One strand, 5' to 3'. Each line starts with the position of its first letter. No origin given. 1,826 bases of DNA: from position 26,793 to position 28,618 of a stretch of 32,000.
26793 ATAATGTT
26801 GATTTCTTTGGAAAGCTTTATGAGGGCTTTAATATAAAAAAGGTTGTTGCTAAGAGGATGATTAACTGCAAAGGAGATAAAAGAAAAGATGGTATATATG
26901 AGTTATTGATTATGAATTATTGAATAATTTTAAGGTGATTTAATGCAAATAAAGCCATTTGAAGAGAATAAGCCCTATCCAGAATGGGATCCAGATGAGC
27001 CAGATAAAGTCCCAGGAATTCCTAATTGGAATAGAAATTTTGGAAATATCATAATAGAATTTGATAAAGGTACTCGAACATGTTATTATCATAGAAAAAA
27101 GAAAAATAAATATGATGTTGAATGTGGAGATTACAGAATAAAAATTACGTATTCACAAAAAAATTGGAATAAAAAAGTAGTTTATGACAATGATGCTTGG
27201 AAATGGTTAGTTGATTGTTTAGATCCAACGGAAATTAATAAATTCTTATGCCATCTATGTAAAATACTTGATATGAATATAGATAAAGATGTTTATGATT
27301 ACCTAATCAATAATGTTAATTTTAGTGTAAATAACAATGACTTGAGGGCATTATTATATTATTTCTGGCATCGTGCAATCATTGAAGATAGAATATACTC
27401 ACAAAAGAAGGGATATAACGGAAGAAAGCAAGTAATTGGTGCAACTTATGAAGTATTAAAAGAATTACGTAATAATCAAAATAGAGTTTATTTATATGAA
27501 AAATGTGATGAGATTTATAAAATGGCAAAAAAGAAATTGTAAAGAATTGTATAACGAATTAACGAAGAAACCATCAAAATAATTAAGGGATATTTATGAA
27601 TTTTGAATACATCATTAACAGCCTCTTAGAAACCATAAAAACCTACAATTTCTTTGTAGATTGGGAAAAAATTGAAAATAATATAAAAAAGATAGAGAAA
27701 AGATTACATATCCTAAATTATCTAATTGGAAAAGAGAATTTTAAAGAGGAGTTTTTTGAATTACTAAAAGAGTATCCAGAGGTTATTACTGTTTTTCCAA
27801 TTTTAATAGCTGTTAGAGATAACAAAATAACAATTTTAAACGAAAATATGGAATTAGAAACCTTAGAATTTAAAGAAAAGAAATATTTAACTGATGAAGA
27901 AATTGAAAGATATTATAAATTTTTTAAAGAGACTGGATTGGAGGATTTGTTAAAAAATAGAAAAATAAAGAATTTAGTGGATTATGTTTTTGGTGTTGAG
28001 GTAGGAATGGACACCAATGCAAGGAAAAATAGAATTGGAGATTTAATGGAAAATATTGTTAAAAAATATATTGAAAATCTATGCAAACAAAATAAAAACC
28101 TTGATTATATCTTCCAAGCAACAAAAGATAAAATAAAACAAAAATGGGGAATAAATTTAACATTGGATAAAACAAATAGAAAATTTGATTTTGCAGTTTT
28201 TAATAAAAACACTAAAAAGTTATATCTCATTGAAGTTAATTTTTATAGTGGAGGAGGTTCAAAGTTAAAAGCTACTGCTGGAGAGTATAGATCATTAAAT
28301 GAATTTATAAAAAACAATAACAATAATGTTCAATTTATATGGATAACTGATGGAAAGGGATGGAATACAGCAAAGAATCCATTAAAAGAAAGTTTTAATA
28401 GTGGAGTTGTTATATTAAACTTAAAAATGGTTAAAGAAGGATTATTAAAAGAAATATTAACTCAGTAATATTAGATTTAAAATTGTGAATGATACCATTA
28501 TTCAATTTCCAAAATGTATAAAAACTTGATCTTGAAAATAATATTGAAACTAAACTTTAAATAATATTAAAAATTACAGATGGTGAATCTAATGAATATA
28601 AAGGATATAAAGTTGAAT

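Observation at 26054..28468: GATC-type restriction-modification cassette whose middle slot holds an unrecognisable 199-aa protein instead of a second methyltransferase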

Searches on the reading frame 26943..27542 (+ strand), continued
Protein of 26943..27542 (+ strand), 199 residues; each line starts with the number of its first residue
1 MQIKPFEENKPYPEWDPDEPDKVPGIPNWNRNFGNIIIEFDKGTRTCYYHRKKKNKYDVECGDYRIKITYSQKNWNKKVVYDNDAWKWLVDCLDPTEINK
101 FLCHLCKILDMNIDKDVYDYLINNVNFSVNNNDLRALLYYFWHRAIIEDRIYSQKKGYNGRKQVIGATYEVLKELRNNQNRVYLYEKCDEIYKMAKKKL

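Call 78: search_solved_structures(query=L016:6758-7447:+, max_evalue=10)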
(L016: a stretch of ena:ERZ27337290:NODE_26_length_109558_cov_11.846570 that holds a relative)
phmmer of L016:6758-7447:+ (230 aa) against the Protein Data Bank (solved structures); distinct sequences matched with E-value up to 10: 8.
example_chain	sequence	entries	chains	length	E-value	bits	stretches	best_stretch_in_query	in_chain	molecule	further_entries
1g9m_H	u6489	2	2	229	0.58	12.6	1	60-127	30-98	ANTIBODY 17B, HEAVY CHAIN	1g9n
1gc1_H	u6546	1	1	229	0.6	12.6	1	60-127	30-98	ANTIBODY 17B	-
5vn3_H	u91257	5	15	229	0.6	12.6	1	60-127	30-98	17b Fab heavy chain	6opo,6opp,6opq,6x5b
1rz8_B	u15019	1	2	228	0.6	12.6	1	60-127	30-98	Fab 17b heavy chain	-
1rzj_H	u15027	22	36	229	0.6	12.6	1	60-127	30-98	ANTIBODY 17B, HEAVY CHAIN | antibody 17b heavy chain | 17b Heavy chain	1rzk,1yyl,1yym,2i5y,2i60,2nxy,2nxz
7klc_D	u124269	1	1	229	0.61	12.6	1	60-127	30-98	17b Fab heavy chain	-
9cf5_L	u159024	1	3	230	0.61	12.6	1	60-127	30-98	17b Fab heavy chain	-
7lo6_H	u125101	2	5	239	0.66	12.5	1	60-127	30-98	17b Fab Heavy Chain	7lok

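Call 83: find_encoding_contigs(protein=P0015, flank=6000)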
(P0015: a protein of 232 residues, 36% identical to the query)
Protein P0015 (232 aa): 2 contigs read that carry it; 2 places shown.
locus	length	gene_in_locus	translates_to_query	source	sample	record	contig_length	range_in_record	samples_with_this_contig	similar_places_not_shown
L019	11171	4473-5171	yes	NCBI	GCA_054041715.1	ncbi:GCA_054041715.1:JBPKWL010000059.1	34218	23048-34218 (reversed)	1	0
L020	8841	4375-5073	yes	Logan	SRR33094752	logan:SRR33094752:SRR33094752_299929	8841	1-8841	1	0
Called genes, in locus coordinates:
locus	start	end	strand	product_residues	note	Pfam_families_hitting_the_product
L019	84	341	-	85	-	-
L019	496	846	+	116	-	-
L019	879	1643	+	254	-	PF14281:PDDEXK_4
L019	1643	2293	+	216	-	-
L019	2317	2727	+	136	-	-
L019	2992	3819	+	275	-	PF02086:MethyltransfD12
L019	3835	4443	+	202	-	PF15515:MvaI_BcnI (faint), PF02976:MutH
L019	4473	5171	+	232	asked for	-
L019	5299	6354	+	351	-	PF00091:Tubulin, PF13809:Tubulin_2 (faint)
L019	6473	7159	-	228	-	PF00027:cNMP_binding, PF13545:HTH_Crp_2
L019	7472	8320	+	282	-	PF00142:Fer4_NifH (weak), PF01656:CbiA, PF02374:ArsA_ATPase, PF06564:CBP_BcsQ, PF09140:MipZ (weak), PF10609:ParA, PF13614:AAA_31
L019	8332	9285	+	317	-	PF02195:ParB_N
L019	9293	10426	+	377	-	PF00155:Aminotran_1_2, PF00266:Aminotran_5, PF01041:DegT_DnrJ_EryC1 (weak)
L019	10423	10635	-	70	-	PF04316:FlgM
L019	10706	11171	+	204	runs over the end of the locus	PF00814:TsaD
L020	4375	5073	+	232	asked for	-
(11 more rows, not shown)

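Call 84: find_encoding_contigs(protein=P0004, flank=6000)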
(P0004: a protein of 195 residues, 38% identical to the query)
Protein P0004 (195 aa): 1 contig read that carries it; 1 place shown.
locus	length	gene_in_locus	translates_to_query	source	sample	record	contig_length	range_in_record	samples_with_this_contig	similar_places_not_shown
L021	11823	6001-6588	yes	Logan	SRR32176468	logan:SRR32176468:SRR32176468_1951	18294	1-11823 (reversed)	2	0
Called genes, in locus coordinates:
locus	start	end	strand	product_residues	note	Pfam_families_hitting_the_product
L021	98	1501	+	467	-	-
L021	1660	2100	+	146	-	-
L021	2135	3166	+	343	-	-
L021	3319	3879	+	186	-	-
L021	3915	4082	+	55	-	-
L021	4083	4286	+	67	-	-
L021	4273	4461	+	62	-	-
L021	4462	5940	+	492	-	-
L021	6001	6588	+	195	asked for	-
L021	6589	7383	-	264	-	PF01555:N6_N4_Mtase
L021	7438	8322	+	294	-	PF02086:MethyltransfD12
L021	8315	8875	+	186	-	PF20472:PDDEXK_11 (weak)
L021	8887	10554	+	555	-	PF03235:GmrSD_N, PF07510:GmrSD_C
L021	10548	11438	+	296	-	PF04556:DpnII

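Call 85: find_encoding_contigs(protein=P0011, flank=6000)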
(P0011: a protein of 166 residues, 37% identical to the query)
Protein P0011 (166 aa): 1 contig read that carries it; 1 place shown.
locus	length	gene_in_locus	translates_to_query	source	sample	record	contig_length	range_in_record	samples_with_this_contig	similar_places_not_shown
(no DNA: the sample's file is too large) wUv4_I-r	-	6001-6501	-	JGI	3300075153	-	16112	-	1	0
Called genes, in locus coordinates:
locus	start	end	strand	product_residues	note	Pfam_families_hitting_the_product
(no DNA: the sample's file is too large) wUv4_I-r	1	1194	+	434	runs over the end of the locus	PF08245:Mur_ligase_M, PF02875:Mur_ligase_C, PF27239:FOL3_C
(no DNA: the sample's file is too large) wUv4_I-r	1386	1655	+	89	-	-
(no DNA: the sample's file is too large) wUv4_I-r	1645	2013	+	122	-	PF01850:PIN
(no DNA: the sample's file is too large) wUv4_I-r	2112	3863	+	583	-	PF00493:MCM (weak), PF07724:AAA_2, PF00004:AAA, PF10431:ClpB_D2-small (faint)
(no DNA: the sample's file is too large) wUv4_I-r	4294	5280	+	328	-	-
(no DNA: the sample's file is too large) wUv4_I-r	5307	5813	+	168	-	-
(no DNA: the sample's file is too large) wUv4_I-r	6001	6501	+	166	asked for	-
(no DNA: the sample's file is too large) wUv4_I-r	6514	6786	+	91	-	?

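Call 86: search_protein_families(library=padloc, alignment_id=A5, max_evalue=0.1)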
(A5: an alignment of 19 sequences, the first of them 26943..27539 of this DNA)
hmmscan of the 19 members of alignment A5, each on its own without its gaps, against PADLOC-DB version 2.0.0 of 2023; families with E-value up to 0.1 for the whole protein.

A. member 1, window:26943-27539:+ (199 aa): 0 families

B. families by the number of members that match (of 19 scanned): 0 families

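Call 87: search_protein_families(library=ncbifam, proteins=[L009:803-1591:-, L021:6589-7380:-, L016:8511-9341:+, L018:2-1234:+, L019:3835-4440:+, L021:8315-8872:+, L005:6911-7444:+], max_evalue=0.001)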
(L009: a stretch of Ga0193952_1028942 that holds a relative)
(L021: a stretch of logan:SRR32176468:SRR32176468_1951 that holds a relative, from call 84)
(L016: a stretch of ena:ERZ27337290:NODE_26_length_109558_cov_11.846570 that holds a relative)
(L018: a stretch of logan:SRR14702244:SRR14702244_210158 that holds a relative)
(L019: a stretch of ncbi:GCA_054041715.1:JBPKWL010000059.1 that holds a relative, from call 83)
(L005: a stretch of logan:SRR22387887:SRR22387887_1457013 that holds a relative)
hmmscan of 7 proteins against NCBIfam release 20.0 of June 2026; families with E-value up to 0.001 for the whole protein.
L009:803-1591:- (262 aa): 4 families
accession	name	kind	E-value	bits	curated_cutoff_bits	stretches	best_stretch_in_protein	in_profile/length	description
NF050803.1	DnaMtaseCcrMCaul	equivalog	5.9e-73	245.8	830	1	15-261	6-249/350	adenine-specific DNA-methyltransferase CcrM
NF008572.0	PRK11524.1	equivalog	8.3e-45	153.1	292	1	5-260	7-257/294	adenine-specific DNA-methyltransferase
NF010253.0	PRK13699.1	subfamily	2.9e-18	66.4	244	2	197-261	143-207/226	DNA methyltransferase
TIGR01177.1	TIGR01177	hypoth_equivalog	0.00046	19.6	316.55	0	7-46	226-263/330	TIGR01177 family methyltransferase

L021:6589-7380:- (263 aa): 3 families
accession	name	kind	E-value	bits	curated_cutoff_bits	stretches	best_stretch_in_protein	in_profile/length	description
NF050803.1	DnaMtaseCcrMCaul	equivalog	5.2e-74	249.2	830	1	14-260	5-248/350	adenine-specific DNA-methyltransferase CcrM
NF008572.0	PRK11524.1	equivalog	1.5e-43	149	292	1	4-261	6-258/294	adenine-specific DNA-methyltransferase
NF010253.0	PRK13699.1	subfamily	1.2e-19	70.9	244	2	197-260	143-206/226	DNA methyltransferase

L016:8511-9341:+ (277 aa): 3 families
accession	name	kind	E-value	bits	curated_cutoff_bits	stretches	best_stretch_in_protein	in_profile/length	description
NF050803.1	DnaMtaseCcrMCaul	equivalog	4.7e-80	269.1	830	1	17-271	5-252/350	adenine-specific DNA-methyltransferase CcrM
NF008572.0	PRK11524.1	equivalog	2.4e-43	148.3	292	1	11-271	10-261/294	adenine-specific DNA-methyltransferase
NF010253.0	PRK13699.1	subfamily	1.6e-22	80.3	244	2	204-271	143-210/226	DNA methyltransferase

L018:2-1234:+ (410 aa): 3 families
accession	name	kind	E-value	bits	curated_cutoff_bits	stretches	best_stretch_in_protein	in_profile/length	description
NF008572.0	PRK11524.1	equivalog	4.6e-13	48.9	292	1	224-300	197-272/294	adenine-specific DNA-methyltransferase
NF050803.1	DnaMtaseCcrMCaul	equivalog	3e-12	46.1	830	1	223-292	187-255/350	adenine-specific DNA-methyltransferase CcrM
NF010253.0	PRK13699.1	subfamily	1.6e-07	31.3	244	1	226-294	148-215/226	DNA methyltransferase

L019:3835-4440:+ (202 aa): 3 families
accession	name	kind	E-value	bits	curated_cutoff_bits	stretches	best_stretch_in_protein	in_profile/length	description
NF040973.1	restrict_Sau3AI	equivalog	1.8e-20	73.4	300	1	10-187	11-190/475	Sau3AI family type II restriction endonuclease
NF003458.0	PRK05070.1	equivalog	9.1e-16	57.6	243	1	4-191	10-195/223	DNA mismatch repair endonuclease MutH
TIGR02248.1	mutH_TIGR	equivalog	4.4e-12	45.6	229.9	1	4-188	6-188/217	DNA mismatch repair endonuclease MutH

L021:8315-8872:+ (186 aa): 0 families

L005:6911-7444:+ (178 aa): 0 families

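Call 91: find_related_loci(query=A6, collection=viral_contigs, flank=6000)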
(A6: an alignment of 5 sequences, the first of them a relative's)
Query A6 (232 aa) in viral_contigs; peptide patterns used: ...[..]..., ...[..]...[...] (x = any residue, [..] = any of these).
60 stretches matched a pattern, but none encodes a relative of the query by tblastn (E <= 1e-3).

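Call 92: find_related_loci(query=A7, collection=viral_contigs, flank=6000)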
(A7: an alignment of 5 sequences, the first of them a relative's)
Query A7 (157 aa) in viral_contigs; peptide patterns used: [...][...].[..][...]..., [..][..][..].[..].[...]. (x = any residue, [..] = any of these).
82 stretches matched a pattern, but none encodes a relative of the query by tblastn (E <= 1e-3).

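Call 103: search_dna_similar(query=P0015, collection=plasmids, mode=protein, max_evalue=0.01)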
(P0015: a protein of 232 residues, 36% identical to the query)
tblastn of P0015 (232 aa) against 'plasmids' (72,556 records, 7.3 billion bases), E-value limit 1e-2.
No match.

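Call 104: search_dna_similar(query=P0018, collection=plasmids, mode=protein, max_evalue=0.01)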
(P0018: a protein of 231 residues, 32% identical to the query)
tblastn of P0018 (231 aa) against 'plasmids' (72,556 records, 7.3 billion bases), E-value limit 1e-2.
No match.

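Call 105: search_dna_similar(query=P0004, collection=plasmids, mode=protein, max_evalue=0.01)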
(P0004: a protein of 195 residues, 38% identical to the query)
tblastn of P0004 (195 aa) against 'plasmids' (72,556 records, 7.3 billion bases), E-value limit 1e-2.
No match.

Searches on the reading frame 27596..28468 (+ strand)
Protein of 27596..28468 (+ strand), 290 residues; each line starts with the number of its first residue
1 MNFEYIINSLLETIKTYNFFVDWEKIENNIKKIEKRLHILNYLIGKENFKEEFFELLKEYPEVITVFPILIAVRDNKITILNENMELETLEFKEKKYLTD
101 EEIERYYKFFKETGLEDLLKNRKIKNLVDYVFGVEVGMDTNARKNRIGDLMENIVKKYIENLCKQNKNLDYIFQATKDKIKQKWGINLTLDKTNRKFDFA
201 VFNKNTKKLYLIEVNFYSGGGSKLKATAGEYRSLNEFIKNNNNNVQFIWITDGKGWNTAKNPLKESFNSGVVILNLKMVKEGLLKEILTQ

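Call 3: search_protein_families(library=pfam, proteins=[window:27596-28468:+], max_evalue=1)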
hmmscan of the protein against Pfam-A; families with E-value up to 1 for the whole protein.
window:27596-28468:+ (290 aa): 3 families
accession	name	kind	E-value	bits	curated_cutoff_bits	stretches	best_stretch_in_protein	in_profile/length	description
PF04556.18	DpnII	-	1.1e-105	353.4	23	1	2-285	1-277/278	DpnII restriction endonuclease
PF13588.12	HSDR_N_2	-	0.047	14.2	25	1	177-254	21-89/110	Type I restriction enzyme R protein N terminus (HSDR_N)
PF16421.10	E2F_CC-MB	-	0.34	11.5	33.9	0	156-199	2-40/96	E2F transcription factor CC-MB domain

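Call 4: search_protein_families(library=ncbifam, proteins=[window:27596-28468:+], max_evalue=1)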
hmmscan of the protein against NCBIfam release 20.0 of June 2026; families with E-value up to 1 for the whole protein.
window:27596-28468:+ (290 aa): 1 family
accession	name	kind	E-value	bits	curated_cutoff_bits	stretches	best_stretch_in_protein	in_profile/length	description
NF010009.0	PRK13482.1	equivalog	0.014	14.6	201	1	97-186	239-332/357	DNA integrity scanning diadenylate cyclase DisA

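Call 13: find_related_loci(query=window:27596-28465:+, collection=genome_contigs, flank=6000)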
Query window:27596-28465:+ (290 aa) in genome_contigs; peptide patterns used: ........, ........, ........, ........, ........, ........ (x = any residue, [..] = any of these).
87 stretches matched a pattern; 3 encode a relative of the query (tblastn E <= 1e-3); 3 distinct loci.
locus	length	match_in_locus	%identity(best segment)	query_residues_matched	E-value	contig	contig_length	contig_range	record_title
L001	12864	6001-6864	92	1-288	6e-174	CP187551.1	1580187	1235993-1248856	Methanocaldococcus sp. 16A chromosome, complete genome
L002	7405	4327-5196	49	3-288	6e-86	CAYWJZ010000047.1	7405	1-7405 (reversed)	MAG TPA_asm: uncultured Atribacterota bacterium isolate SRP252850_co1_48 genome assembly, contig: NODE_18937_length_7405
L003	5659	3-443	92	142-288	5e-83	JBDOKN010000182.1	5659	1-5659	MAG: Methanocaldococcus sp. isolate FK190211_WC_175_metabat2_scaf2bin.012 NODE_2354_length_5659_cov_16.994577, whole gen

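Call 87: search_protein_families(library=ncbifam, proteins=[L002:3288-4223:+], max_evalue=0.001)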
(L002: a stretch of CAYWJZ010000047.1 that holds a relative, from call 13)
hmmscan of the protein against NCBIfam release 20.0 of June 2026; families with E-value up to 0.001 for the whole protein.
L002:3288-4223:+ (312 aa): 3 families
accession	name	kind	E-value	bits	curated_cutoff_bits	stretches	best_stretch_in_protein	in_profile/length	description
NF050803.1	DnaMtaseCcrMCaul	equivalog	1.4e-69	234.6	830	1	36-288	5-254/350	adenine-specific DNA-methyltransferase CcrM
NF008572.0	PRK11524.1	equivalog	2.8e-38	131.7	292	1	22-288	2-265/294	adenine-specific DNA-methyltransferase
NF010253.0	PRK13699.1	subfamily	1.4e-17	64.2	244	2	218-273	143-198/226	DNA methyltransferase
